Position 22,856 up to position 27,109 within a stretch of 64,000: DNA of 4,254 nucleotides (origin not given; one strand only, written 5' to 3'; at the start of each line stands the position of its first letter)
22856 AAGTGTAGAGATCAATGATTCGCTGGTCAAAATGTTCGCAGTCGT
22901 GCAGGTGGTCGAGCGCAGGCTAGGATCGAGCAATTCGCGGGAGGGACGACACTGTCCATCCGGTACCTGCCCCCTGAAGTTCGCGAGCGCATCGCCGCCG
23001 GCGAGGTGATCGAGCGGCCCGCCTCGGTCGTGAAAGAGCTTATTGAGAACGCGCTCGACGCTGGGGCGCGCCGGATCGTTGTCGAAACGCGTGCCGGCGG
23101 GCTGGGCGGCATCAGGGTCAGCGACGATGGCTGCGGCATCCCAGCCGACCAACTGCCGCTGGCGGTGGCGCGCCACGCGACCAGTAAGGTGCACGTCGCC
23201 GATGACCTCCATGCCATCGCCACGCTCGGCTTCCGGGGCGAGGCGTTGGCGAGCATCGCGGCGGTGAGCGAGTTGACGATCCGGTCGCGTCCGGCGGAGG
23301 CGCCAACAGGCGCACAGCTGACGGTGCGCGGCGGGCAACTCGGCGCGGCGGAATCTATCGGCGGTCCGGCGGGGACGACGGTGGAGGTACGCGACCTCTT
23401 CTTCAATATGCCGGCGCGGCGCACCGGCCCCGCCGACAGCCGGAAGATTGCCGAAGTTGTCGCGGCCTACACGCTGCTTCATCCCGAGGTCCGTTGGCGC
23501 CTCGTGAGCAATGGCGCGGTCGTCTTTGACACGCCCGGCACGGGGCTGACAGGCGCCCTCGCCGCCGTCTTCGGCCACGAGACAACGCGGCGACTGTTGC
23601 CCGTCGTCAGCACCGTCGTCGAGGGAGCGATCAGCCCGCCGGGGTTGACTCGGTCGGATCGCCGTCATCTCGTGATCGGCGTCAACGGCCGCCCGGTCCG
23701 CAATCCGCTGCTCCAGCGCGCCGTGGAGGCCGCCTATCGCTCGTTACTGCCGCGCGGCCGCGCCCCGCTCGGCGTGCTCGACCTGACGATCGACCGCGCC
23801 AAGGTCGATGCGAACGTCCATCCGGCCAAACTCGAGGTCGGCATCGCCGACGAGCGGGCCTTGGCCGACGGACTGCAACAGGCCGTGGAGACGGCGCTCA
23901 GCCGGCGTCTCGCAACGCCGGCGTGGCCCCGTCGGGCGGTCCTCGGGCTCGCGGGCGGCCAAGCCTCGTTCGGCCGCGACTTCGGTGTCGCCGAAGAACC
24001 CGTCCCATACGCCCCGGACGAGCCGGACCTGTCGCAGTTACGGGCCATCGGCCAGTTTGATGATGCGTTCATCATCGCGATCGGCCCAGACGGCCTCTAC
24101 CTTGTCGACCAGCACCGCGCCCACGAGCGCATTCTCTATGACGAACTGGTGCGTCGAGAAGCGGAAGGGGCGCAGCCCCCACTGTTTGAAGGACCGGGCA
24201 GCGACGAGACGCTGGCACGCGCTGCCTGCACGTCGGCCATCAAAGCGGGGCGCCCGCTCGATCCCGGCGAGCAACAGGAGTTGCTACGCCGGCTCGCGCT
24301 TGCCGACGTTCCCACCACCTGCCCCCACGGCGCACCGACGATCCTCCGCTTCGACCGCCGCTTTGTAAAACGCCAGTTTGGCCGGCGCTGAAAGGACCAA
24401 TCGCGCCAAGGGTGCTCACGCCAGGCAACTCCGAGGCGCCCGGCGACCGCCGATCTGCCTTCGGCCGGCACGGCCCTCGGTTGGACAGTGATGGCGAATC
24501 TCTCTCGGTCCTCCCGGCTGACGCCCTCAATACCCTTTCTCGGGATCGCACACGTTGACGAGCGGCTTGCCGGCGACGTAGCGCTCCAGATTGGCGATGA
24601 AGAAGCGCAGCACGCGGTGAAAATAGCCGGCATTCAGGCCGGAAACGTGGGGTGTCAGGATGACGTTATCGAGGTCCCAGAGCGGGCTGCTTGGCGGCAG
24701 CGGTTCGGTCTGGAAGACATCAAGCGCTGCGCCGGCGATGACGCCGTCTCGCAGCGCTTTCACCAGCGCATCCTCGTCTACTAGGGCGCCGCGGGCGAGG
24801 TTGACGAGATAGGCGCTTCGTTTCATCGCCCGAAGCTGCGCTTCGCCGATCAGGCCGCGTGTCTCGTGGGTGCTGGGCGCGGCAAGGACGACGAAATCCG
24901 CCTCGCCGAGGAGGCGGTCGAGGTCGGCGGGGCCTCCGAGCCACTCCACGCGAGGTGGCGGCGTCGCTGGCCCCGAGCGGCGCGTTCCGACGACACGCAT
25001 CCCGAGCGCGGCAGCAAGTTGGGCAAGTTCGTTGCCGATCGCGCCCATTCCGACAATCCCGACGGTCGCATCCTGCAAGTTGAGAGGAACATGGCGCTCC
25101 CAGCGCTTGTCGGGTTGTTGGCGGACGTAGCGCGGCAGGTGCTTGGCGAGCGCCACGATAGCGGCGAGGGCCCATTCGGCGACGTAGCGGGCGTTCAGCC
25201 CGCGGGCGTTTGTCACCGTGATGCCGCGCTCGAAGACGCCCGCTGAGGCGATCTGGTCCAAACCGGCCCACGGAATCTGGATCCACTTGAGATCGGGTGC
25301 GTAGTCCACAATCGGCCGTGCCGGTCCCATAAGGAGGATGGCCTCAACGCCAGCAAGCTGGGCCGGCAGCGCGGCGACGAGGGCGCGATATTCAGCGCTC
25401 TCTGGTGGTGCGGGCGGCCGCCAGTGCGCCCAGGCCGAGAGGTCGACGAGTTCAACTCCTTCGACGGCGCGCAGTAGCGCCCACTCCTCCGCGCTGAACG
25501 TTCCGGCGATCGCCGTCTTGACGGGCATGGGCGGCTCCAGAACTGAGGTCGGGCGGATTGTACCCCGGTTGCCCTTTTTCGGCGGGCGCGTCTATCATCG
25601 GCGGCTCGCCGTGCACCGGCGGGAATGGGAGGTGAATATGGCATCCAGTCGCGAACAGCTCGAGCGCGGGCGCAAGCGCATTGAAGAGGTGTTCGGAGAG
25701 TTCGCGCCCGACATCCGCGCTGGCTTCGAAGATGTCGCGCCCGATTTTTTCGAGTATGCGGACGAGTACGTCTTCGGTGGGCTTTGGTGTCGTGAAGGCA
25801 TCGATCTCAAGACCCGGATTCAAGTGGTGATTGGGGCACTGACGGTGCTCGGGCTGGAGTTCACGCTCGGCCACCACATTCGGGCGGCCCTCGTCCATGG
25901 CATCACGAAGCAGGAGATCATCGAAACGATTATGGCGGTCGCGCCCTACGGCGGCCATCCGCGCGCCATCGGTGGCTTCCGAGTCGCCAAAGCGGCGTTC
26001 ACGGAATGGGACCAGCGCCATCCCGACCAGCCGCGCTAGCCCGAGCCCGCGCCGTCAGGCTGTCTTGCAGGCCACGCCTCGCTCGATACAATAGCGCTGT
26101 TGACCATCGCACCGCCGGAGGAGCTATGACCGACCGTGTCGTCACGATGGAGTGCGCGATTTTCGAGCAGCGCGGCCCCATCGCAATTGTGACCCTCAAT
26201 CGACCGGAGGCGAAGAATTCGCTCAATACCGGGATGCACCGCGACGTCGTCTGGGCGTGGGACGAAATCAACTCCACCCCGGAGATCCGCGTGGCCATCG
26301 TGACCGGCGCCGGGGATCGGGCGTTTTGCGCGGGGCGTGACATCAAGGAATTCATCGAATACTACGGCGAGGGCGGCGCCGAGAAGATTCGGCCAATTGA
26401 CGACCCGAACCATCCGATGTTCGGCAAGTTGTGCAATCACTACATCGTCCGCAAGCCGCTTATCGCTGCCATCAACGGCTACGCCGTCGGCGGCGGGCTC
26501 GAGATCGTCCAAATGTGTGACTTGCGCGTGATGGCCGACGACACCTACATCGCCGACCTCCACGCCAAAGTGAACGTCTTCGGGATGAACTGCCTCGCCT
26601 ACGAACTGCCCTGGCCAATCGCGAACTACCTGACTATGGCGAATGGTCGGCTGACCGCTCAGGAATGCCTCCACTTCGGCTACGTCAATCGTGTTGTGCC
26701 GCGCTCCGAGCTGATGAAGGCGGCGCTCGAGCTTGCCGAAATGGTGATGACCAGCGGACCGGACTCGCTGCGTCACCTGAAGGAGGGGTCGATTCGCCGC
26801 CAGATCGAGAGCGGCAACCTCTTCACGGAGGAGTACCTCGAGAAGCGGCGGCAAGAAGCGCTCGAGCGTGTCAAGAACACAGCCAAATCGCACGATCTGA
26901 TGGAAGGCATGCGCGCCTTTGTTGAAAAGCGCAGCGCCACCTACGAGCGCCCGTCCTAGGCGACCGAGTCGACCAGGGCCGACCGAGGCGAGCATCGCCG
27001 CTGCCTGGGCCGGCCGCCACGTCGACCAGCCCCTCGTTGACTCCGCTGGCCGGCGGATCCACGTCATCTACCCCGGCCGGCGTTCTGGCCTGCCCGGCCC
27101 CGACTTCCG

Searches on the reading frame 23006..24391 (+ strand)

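Call 28: search_protein_families(library=pfam, proteins=[window:23006-24391:+], max_evalue=0.0001)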
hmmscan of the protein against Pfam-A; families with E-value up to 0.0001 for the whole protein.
window:23006-24391:+ (461 aa): 4 families
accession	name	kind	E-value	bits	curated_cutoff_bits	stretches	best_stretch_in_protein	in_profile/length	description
PF01119.25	DNA_mis_repair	-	2.6e-28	98.5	26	1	186-298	2-118/119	DNA mismatch repair protein, C-terminal domain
PF08676.16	MutL_C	-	2.5e-11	43.9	25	1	348-390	1-46/142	MutL C terminal dimerisation domain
PF13589.12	HATPase_c_3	-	2.1e-08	34.7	25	1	6-106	4-104/137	Histidine kinase-, DNA gyrase B-, and HSP90-like ATPase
PF02518.31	HATPase_c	-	1.5e-07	32.2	26.4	1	4-59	5-63/111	Histidine kinase-, DNA gyrase B-, and HSP90-like ATPase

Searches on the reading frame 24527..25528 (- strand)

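Call 28: search_protein_families(library=pfam, proteins=[window:24527-25528:-], max_evalue=0.0001)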
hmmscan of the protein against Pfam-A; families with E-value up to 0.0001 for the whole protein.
window:24527-25528:- (333 aa): 2 families
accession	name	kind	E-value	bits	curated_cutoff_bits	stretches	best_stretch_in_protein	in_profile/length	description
PF02826.25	2-Hacid_dh_C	-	8.4e-58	195.1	25.1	1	121-296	1-178/178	D-isomer specific 2-hydroxyacid dehydrogenase, NAD binding domain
PF00389.36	2-Hacid_dh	-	3.1e-09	37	24.6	1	54-326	33-132/134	D-isomer specific 2-hydroxyacid dehydrogenase, catalytic domain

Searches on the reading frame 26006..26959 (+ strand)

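Call 28: search_protein_families(library=pfam, proteins=[window:26006-26959:+], max_evalue=0.0001)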
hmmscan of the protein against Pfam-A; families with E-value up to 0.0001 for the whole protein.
window:26006-26959:+ (317 aa): 2 families
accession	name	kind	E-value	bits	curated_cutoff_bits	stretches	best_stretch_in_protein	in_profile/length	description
PF00378.25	ECH_1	-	2.5e-44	152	27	1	57-314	4-249/251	Enoyl-CoA hydratase/isomerase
PF16113.10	ECH_2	-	9.3e-29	101.4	27.2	1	60-302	2-238/335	Enoyl-CoA hydratase/isomerase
